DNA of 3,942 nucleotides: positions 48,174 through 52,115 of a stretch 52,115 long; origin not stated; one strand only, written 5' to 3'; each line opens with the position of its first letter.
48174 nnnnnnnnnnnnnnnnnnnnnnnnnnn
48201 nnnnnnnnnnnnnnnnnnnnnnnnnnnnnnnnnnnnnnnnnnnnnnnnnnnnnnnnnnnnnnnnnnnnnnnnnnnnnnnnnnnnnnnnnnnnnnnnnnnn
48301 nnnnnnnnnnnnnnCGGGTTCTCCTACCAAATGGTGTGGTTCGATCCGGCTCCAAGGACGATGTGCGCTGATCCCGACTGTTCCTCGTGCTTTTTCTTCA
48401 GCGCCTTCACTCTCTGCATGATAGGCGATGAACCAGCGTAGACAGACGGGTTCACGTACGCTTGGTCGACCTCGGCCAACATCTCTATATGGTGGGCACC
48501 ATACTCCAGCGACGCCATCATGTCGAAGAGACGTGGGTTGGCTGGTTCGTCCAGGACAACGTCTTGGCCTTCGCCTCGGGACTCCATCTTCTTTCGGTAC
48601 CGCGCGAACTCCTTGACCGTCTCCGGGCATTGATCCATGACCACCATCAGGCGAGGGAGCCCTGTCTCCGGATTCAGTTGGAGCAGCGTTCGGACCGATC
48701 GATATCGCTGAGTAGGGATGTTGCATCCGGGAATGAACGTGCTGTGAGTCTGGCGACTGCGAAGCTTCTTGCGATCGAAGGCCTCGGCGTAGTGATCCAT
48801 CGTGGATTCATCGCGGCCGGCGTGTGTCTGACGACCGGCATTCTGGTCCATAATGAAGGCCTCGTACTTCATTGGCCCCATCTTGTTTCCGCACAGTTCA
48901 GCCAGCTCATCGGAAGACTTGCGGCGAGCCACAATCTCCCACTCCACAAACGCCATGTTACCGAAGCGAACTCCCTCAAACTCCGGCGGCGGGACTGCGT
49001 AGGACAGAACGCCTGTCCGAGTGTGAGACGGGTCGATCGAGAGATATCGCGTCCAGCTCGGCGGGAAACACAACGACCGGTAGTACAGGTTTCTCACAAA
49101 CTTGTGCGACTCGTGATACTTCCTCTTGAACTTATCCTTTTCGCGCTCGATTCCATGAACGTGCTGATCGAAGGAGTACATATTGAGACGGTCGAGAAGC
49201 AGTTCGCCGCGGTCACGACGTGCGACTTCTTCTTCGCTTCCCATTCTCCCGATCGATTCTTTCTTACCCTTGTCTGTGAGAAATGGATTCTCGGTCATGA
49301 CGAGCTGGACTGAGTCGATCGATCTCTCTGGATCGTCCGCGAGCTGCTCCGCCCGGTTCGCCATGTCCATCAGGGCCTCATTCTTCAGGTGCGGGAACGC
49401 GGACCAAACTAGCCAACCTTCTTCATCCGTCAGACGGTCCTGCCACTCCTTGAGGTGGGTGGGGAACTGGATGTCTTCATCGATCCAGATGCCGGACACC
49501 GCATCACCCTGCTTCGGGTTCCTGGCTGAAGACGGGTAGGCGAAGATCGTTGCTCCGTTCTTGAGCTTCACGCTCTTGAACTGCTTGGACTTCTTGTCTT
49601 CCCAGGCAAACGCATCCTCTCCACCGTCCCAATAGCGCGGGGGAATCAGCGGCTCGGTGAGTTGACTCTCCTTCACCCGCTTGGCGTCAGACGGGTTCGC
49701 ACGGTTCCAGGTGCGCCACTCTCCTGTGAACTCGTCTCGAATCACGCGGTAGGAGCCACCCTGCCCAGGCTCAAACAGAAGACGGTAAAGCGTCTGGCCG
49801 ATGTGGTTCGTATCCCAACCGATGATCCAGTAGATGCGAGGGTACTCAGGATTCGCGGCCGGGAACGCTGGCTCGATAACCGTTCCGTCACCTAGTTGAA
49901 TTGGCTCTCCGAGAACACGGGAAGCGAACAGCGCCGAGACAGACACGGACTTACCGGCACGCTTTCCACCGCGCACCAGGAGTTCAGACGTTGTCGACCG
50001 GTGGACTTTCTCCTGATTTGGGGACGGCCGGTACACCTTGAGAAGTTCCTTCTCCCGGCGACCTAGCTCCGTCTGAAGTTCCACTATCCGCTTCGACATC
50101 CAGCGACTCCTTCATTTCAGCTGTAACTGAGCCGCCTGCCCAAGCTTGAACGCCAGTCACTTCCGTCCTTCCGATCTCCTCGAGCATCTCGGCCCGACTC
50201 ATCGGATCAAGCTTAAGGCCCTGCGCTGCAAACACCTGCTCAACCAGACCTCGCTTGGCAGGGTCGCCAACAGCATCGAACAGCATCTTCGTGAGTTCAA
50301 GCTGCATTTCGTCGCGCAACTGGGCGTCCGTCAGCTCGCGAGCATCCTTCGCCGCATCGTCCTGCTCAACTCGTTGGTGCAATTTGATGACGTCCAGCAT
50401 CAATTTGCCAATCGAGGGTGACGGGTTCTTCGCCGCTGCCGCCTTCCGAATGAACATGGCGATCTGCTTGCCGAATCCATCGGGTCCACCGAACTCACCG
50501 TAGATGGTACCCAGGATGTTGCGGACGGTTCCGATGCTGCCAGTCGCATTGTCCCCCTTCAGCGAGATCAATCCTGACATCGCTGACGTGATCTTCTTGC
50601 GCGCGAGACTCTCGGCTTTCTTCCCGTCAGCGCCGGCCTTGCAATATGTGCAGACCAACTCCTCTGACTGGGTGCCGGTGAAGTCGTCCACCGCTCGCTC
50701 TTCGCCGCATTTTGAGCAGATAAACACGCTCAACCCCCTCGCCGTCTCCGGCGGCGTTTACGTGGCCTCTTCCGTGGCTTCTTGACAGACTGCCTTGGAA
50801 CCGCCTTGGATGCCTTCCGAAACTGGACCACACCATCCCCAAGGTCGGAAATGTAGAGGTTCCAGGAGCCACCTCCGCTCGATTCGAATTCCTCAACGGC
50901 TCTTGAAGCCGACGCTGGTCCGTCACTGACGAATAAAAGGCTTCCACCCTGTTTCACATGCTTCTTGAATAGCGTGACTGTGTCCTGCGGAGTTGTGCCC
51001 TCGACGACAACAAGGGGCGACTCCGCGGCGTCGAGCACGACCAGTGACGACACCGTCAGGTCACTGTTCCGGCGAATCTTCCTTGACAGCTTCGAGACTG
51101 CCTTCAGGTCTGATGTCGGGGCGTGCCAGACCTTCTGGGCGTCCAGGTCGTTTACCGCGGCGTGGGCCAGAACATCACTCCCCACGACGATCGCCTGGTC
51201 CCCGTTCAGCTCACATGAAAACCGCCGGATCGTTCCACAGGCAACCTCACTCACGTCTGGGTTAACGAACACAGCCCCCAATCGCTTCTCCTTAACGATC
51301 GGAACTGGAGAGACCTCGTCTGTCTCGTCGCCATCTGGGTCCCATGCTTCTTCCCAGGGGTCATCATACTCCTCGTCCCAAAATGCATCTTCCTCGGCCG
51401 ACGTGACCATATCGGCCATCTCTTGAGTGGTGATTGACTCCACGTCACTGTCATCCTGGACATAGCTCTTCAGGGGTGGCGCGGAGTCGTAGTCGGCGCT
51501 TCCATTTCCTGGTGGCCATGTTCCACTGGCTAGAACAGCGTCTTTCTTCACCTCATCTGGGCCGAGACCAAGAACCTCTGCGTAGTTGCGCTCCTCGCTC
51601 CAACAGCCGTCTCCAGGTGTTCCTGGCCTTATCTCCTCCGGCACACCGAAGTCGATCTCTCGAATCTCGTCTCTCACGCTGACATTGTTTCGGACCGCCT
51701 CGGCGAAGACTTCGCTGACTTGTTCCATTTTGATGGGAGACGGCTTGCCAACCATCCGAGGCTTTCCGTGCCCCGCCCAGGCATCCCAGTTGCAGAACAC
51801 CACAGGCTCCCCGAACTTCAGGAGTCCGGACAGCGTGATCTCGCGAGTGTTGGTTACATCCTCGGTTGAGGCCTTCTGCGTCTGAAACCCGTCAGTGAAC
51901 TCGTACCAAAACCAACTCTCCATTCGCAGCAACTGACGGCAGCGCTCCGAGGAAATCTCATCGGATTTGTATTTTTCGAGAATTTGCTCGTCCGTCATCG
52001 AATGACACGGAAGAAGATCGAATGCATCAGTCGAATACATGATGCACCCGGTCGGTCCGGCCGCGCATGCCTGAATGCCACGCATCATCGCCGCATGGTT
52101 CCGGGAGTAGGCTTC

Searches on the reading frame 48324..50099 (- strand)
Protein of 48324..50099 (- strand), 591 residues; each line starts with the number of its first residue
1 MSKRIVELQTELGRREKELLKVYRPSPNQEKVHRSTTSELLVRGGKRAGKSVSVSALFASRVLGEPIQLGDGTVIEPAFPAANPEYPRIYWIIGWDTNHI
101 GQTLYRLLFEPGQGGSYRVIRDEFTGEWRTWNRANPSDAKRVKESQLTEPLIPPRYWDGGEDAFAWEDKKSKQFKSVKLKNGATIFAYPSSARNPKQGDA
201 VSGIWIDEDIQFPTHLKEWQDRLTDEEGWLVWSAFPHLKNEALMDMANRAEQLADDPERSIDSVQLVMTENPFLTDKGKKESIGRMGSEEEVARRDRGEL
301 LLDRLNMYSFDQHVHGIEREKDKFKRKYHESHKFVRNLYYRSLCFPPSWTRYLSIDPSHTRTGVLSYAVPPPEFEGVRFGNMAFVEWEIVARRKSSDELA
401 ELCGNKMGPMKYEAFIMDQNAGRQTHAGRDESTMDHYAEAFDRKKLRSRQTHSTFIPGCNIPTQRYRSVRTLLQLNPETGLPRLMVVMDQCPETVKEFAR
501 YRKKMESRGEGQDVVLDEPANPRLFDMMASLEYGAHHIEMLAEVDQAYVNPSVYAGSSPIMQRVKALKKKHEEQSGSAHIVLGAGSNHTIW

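Call 14: search_protein_families(library=pfam, proteins=[window:48324-50099:-], max_evalue=0.01)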
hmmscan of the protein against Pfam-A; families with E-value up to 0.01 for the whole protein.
window:48324-50099:- (591 aa): 1 family
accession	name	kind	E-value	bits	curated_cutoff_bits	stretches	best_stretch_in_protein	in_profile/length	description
PF03237.21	Terminase_6N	-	1.4e-05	25.3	22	1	174-311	73-211/215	Terminase large subunit, T4likevirus-type, N-terminal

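Call 18: find_related_loci(query=window:48324-50099:-, collection=viral_contigs, flank=10000)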
Query window:48324-50099:- (591 aa) in viral_contigs; peptide patterns used: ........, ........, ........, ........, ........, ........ (x = any residue, [..] = any of these).
8 stretches matched a pattern; 6 encode a relative of the query (tblastn E <= 1e-3); 6 distinct loci.
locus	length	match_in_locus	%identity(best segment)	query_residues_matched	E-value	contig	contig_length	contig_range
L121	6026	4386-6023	63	19-560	0e+0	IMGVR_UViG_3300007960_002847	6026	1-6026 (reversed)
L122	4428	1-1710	59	29-585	0e+0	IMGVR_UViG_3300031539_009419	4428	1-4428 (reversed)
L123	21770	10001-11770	52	2-589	0e+0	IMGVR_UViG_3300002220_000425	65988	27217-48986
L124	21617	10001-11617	51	48-586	1e-178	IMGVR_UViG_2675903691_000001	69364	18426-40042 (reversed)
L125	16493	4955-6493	31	7-535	1e-70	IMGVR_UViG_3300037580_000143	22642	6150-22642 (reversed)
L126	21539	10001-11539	31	7-535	2e-70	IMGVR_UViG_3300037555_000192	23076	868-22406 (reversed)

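Call 65: find_encoding_contigs(protein=window:48324-50099:-, flank=10000, max_places=4)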
Protein window:48324-50099:- (591 aa): 1 contig read that carries it; 1 place shown.
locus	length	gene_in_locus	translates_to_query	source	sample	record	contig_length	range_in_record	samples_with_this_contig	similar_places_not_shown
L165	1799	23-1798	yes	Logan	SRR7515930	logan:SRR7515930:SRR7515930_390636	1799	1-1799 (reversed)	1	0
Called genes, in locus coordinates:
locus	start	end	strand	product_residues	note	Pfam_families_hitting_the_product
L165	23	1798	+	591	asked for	PF03237:Terminase_6N (faint)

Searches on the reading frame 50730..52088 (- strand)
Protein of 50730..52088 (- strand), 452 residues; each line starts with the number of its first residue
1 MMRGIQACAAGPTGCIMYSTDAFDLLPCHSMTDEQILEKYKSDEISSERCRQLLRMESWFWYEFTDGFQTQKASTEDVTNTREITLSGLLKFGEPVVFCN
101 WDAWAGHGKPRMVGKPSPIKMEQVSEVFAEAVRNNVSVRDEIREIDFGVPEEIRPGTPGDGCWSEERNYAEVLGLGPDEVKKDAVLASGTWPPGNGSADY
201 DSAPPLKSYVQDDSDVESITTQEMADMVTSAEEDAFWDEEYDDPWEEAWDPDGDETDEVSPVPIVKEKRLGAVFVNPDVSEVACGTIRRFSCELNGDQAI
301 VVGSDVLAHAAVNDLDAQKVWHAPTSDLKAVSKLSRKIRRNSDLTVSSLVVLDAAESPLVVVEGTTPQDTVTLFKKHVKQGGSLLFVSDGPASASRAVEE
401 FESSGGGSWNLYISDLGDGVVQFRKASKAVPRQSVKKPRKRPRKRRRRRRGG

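Call 14: search_protein_families(library=pfam, proteins=[window:50730-52088:-], max_evalue=0.01)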
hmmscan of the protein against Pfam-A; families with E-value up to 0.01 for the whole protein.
window:50730-52088:- (452 aa): 0 families

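Call 29: find_encoding_contigs(protein=window:50730-52088:-, flank=10000, max_places=4)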
Protein window:50730-52088:- (452 aa): no gene with exactly this product is on record in the collection.
